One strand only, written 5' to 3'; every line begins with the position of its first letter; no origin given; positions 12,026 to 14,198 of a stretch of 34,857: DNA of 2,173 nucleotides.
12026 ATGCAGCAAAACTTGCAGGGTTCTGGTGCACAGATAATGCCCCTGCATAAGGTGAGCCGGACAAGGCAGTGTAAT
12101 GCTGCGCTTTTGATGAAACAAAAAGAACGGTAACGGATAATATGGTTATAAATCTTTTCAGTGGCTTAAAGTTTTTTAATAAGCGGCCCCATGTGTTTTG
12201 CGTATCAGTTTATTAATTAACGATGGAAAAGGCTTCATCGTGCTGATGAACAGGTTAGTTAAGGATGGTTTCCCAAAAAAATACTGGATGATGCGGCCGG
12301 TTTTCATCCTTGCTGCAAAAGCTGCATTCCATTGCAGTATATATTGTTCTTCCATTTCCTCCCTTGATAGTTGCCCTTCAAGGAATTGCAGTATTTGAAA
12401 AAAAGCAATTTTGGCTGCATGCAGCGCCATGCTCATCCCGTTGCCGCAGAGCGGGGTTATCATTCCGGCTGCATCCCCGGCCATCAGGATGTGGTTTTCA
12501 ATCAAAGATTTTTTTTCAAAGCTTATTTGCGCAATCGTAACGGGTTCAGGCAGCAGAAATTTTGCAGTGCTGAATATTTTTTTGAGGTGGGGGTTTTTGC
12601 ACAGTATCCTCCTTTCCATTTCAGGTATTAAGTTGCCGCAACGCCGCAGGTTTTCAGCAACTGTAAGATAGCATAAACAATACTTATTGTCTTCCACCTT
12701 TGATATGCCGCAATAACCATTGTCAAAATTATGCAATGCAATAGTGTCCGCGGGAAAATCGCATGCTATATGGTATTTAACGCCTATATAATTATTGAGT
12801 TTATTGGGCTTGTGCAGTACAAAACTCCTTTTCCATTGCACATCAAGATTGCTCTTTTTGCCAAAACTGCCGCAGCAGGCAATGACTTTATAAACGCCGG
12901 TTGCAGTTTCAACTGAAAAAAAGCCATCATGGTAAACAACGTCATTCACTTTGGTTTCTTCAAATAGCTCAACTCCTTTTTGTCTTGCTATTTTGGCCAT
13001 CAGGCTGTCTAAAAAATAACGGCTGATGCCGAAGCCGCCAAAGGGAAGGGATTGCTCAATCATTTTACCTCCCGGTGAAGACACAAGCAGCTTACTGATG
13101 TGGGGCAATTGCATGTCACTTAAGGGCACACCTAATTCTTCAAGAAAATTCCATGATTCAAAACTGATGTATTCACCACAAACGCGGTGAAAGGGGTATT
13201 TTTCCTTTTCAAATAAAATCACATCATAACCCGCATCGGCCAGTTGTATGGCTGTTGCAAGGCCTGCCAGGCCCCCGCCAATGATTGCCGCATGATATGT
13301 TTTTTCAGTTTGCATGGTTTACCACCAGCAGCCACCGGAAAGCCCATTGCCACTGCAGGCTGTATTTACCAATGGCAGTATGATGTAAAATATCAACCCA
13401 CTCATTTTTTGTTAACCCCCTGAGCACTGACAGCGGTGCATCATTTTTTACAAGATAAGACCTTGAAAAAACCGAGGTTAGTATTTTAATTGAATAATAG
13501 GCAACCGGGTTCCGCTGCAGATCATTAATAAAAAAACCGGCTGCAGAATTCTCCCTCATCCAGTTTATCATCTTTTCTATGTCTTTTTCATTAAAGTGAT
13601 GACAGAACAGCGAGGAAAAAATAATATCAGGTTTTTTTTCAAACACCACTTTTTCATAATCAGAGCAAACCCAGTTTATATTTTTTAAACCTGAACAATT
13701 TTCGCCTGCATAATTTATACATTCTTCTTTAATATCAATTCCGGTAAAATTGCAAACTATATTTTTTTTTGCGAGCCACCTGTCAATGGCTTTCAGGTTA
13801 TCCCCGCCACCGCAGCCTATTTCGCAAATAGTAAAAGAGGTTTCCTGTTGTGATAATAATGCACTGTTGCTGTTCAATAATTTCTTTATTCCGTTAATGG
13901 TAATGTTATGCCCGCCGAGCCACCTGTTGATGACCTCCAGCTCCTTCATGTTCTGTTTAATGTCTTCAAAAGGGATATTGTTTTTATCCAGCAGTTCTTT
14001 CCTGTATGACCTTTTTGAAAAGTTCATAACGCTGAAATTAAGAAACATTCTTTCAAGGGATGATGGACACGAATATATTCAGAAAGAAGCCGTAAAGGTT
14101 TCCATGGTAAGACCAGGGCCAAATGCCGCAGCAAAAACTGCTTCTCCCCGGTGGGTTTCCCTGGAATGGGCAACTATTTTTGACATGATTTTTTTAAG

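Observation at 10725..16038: Compact operon of UbiA prenyltransferase, type III PKS, SAM methyltransferase and FAD oxidoreductase, followed 15 nt later by an outer-membrane protein gene: a candidate prenylated phenolic-lipid (meroterpenoid) pathway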

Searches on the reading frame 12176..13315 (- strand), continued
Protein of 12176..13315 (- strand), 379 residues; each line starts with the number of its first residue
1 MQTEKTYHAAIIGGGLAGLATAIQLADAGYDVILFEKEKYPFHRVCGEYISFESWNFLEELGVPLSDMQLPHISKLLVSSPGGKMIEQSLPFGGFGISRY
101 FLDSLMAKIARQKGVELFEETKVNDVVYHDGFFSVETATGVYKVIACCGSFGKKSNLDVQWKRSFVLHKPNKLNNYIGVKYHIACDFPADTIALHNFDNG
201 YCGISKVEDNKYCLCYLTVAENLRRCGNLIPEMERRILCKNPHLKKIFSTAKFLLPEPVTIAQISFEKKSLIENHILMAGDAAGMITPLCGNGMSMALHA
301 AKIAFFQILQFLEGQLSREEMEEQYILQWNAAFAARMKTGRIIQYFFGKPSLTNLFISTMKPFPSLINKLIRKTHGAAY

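Call 49: get_annotated_region(hit=H5, flank=6000)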
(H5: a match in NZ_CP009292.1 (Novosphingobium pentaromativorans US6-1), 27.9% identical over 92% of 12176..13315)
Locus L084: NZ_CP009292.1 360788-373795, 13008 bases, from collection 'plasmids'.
description: Novosphingobium pentaromativorans US6-1 plasmid pLA3, complete sequence
organism: Novosphingobium pentaromativorans US6-1 (NCBI taxid 1088721)
taxonomy: Bacteria; Pseudomonadota; Alphaproteobacteria; Sphingomonadales; Sphingomonadaceae; Novosphingobium; Novosphingobium pentaromativorans; Novosphingobium pentaromativorans US6-1
host: -; source: mud sediment; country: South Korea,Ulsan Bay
typing (MOB-suite, as given by PLSDB): non-mobilizable
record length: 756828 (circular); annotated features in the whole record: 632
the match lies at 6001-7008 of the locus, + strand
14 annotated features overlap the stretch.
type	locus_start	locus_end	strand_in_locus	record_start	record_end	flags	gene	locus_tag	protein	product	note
CDS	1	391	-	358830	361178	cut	-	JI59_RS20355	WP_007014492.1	TonB-dependent receptor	-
CDS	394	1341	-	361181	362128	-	-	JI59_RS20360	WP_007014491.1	FecR domain-containing protein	-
CDS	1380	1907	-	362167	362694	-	-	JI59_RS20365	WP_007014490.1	RNA polymerase sigma factor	GO:0006352 - DNA-templated transcription initiation [Evidence IEA]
CDS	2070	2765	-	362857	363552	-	-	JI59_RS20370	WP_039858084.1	methyltransferase domain-containing protein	-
CDS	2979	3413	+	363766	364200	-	-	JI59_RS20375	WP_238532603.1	DUF2147 domain-containing protein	-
CDS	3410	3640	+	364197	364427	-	-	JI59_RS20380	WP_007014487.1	phosphopantetheine-binding protein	-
CDS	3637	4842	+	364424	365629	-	-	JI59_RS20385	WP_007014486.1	beta-ketoacyl-[acyl-carrier-protein] synthase family protein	GO:0006633 - fatty acid biosynthetic process [Evidence IEA]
CDS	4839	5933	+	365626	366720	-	-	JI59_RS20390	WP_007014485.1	type III polyketide synthase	-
CDS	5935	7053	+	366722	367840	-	-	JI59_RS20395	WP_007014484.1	FAD-dependent monooxygenase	-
CDS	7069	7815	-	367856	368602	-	-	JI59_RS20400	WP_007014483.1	hypothetical protein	-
CDS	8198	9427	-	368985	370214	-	-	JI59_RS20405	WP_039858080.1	MFS transporter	GO:0055085 - transmembrane transport [Evidence IEA]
CDS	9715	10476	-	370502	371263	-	-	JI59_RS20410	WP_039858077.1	SDR family NAD(P)-dependent oxidoreductase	-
CDS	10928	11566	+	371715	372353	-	-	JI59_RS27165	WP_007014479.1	TetR/AcrR family transcriptional regulator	GO:0006355 - regulation of DNA-templated transcription [Evidence IEA]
CDS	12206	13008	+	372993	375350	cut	-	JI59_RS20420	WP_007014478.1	TonB-dependent receptor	-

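Call 52: fold_search(model_id=the predicted structure, library=pdb)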
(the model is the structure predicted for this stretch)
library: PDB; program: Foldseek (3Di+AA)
matches with E <= 10: 1982; with E <= 0.001: 1313
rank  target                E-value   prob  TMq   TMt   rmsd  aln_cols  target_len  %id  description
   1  7fco_B                9.4e-22  1.00  0.77  0.69   4.1       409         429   20  ChlB4 Halogenase (released 2022-03-16)
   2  5dbj_D                1.1e-20  1.00  0.78  0.69   4.3       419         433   18  Crystal structure of halogenase PltA (released 2015-10-07)
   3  7fco_A                1.4e-20  1.00  0.75  0.67   4.7       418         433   18  ChlB4 Halogenase (released 2022-03-16)
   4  8zop                  1.9e-20  1.00  0.77  0.72   4.8       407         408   16  Structure of FasV in complex with FAD (released 2025-04-02)
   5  5dbj_A                3.5e-20  1.00  0.77  0.68   4.4       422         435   18  Crystal structure of halogenase PltA (released 2015-10-07)
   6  7v0b_A                3.9e-20  1.00  0.66  0.48  11.6       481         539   17  Crystal structure of halogenase CtcP from Kitasatospora aureofaciens in complex with FAD (released 2023-05-17)
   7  5buk_B                6.9e-20  1.00  0.78  0.70   3.8       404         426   21  Structure of flavin-dependent chlorinase Mpy16 (released 2016-03-09)
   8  3nix_E                8.2e-20  1.00  0.66  0.63   9.3       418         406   17  Crystal structure of flavoprotein/dehydrogenase from Cytophaga hutchinsonii. Northeast Structural Genomics Consortium  (released 2010-06-30)
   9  7v0b_C                8.2e-20  1.00  0.64  0.47  12.0       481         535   17  Crystal structure of halogenase CtcP from Kitasatospora aureofaciens in complex with FAD (released 2023-05-17)
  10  5bva                  8.7e-20  1.00  0.76  0.72   4.0       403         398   18  Structure of flavin-dependent brominase Bmp2 (released 2016-03-09)
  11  7v0b_B                1.5e-19  1.00  0.65  0.49   7.6       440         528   17  Crystal structure of halogenase CtcP from Kitasatospora aureofaciens in complex with FAD (released 2023-05-17)
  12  7v0b_D                1.6e-19  1.00  0.66  0.50   7.5       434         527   18  Crystal structure of halogenase CtcP from Kitasatospora aureofaciens in complex with FAD (released 2023-05-17)
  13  7xgb_D                2.3e-19  1.00  0.68  0.50   5.9       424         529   17  Crystal structure of the ctcP from Streptomyces aureofaciens (released 2022-07-20)
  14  7xgb_B                2.5e-19  1.00  0.65  0.49   7.5       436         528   17  Crystal structure of the ctcP from Streptomyces aureofaciens (released 2022-07-20)
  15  7xgb_C                2.5e-19  1.00  0.65  0.47  11.4       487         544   16  Crystal structure of the ctcP from Streptomyces aureofaciens (released 2022-07-20)
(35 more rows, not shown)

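Call 54: get_annotated_region(hit=H8, flank=6000)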
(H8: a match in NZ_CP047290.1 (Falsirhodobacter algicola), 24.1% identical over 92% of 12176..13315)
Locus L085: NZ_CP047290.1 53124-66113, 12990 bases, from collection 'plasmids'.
description: Falsirhodobacter algicola strain PG104 plasmid unnamed1, complete sequence
organism: Falsirhodobacter algicola (NCBI taxid 2692330)
taxonomy: Bacteria; Pseudomonadota; Alphaproteobacteria; Rhodobacterales; Paracoccaceae; Falsirhodobacter; Falsirhodobacter algicola
host: -; source: Grateloupia sp.,single cell; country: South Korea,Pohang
typing (MOB-suite, as given by PLSDB): non-mobilizable
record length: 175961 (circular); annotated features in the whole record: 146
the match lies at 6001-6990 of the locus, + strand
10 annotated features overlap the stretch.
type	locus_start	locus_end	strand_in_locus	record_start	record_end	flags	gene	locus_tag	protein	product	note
CDS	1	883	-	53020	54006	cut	-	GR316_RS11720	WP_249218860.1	iron ABC transporter permease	GO:0006826 - iron ion transport [Evidence IEA]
CDS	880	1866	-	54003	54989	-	-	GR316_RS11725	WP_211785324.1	iron-siderophore ABC transporter substrate-binding protein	GO:0015891 - siderophore transport [Evidence IEA]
CDS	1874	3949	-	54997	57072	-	-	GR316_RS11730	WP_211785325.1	TonB-dependent siderophore receptor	GO:0015891 - siderophore transport [Evidence IEA]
CDS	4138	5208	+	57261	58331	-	-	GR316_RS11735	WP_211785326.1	type III polyketide synthase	-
CDS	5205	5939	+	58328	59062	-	-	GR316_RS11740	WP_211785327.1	methyltransferase domain-containing protein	-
CDS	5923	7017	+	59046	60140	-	-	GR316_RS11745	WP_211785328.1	FAD-dependent monooxygenase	-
CDS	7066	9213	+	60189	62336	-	-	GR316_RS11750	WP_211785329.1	histidine kinase dimerization/phosphoacceptor domain -containing protein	-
CDS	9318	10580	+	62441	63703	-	-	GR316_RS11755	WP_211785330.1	aromatic acid/H+ symport family MFS transporter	GO:0055085 - transmembrane transport [Evidence IEA]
CDS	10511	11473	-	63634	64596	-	xdhC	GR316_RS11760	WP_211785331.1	xanthine dehydrogenase accessory protein XdhC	GO:0065003 - protein-containing complex assembly [Evidence IEA]; GO:0009115 - xanthine catabolic process [Evidence IEA]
CDS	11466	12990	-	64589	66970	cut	xdhB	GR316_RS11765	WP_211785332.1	xanthine dehydrogenase molybdopterin binding subunit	GO:0009115 - xanthine catabolic process [Evidence IEA]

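Call 55: get_annotated_region(hit=H9, flank=6000)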
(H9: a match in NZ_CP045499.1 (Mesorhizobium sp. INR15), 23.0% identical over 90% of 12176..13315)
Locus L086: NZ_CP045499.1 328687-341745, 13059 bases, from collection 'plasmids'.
description: Mesorhizobium sp. INR15 plasmid unnamed3
organism: Mesorhizobium sp. INR15 (NCBI taxid 2654248)
taxonomy: Bacteria; Pseudomonadota; Alphaproteobacteria; Hyphomicrobiales; Phyllobacteriaceae; Mesorhizobium; Mesorhizobium sp. INR15
host: -; source: pure culture,nutrient broth; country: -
typing (MOB-suite, as given by PLSDB): non-mobilizable; mating-pair formation MPF_T
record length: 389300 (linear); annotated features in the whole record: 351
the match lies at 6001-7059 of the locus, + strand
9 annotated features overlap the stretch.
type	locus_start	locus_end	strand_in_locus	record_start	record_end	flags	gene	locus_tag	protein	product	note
CDS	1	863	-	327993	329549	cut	-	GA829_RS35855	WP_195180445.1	ISL3 family transposase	-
CDS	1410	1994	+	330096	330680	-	-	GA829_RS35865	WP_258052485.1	IS3 family transposase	-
CDS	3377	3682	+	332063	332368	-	-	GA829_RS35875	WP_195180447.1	integrase core domain-containing protein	GO:0015074 - DNA integration [Evidence IEA]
CDS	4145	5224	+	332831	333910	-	-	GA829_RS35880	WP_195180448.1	type III polyketide synthase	-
CDS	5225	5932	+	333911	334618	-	-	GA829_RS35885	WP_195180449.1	class I SAM-dependent methyltransferase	-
CDS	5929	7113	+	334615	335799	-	-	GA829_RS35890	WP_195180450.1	FAD-dependent monooxygenase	-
CDS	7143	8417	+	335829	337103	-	-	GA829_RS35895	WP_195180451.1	cyclopropane-fatty-acyl-phospholipid synthase family protein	-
CDS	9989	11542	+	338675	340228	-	istA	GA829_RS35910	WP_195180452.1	IS21 family transposase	-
CDS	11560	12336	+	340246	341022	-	istB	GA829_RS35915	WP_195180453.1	IS21-like element helper ATPase IstB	-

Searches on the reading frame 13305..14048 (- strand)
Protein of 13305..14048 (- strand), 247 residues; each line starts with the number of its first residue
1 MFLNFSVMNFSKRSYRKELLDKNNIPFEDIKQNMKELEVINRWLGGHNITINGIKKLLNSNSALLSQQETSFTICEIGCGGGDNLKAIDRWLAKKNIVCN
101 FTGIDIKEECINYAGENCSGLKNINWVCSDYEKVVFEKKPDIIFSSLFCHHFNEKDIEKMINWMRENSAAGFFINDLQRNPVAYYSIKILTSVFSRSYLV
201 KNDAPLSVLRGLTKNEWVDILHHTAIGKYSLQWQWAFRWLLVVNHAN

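Call 3: search_protein_families(library=pfam, proteins=[window:13305-14048:-], max_evalue=0.01)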
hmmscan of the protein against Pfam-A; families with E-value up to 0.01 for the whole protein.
window:13305-14048:- (247 aa): 7 families
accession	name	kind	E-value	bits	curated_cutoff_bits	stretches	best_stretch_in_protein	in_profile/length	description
PF13649.12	Methyltransf_25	-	5.1e-13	50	27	1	74-165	1-90/97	Methyltransferase domain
PF08241.18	Methyltransf_11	-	1.8e-09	38.5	21.2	1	76-161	2-80/95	Methyltransferase domain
PF13847.12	Methyltransf_31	-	5.2e-09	36.4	27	1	73-156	6-91/145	Methyltransferase domain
PF08242.18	Methyltransf_12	-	1.7e-06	29.1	30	1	76-165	2-89/98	Methyltransferase domain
PF13489.12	Methyltransf_23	-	1.9e-06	28.1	27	1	65-169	16-109/164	Methyltransferase domain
PF02390.23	Methyltransf_4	-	0.00013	22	24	1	73-137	4-66/173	Putative methyltransferase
PF13679.12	Methyltransf_32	-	0.005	17.3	27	1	59-122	18-77/143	Methyltransferase domain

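Call 5: search_protein_families(library=ncbifam, proteins=[window:13305-14048:-], max_evalue=0.001)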
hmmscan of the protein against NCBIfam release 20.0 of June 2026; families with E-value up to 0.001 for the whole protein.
window:13305-14048:- (247 aa): 9 families
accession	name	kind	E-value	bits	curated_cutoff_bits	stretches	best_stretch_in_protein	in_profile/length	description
NF004851.0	PRK06202.1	equivalog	3.2e-34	118.4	243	1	12-245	9-231/237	hypothetical protein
TIGR02072.1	BioC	equivalog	1.2e-07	31.8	184.95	1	65-167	27-127/244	malonyl-ACP O-methyltransferase BioC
TIGR01983.1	UbiG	equivalog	7.7e-07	28.6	102.95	1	58-186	37-163/228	bifunctional 2-polyprenyl-6-hydroxyphenol methylase/3-demethylubiquinol 3-O-methyltransferase UbiG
TIGR00091.1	TIGR00091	equivalog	1.1e-05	24.9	112.65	1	71-148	17-92/194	tRNA (guanosine(46)-N7)-methyltransferase TrmB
NF011529.0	PRK14968.1-3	equivalog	0.00011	21.7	162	1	71-164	35-124/198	putative methyltransferase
TIGR03534.1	RF_mod_PrmC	equivalog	0.00011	21.7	199.1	1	65-145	84-162/253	peptide chain release factor N(5)-glutamine methyltransferase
TIGR03587.1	Pse_Me-ase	hypoth_equivalog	0.00014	22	112.05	1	54-170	27-136/204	pseudaminic acid biosynthesis-associated methylase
NF001244.0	PRK00216.1-5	equivalog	0.00046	19.5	216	1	65-139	43-117/236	bifunctional demethylmenaquinone methyltransferase/2-methoxy-6-polyprenyl-1,4-benzoquinol methylase UbiE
NF001080.0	PRK00121.2-2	equivalog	0.00061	19.1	132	0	74-132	50-106/224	tRNA (guanosine(46)-N7)-methyltransferase TrmB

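Call 88: search_solved_structures(query=window:13305-14048:-, max_evalue=0.001)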
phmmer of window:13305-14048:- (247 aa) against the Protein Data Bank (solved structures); distinct sequences matched with E-value up to 0.001: 5.
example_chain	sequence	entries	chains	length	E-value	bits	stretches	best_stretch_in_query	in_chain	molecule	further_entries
3dtn_A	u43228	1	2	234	8.8e-08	34.9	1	74-198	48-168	Putative Methyltransferase MM_2633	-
3dh0_A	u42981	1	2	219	5.6e-05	25.7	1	71-154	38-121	SAM dependent methyltransferase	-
5dm2_A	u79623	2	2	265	0.00012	24.7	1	65-182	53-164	Methyltransferase domain family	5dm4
5dm1_A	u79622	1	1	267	0.00012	24.7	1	65-182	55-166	Methyltransferase domain family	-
4kwc_A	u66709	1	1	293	0.00013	24.5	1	65-182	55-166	BpumL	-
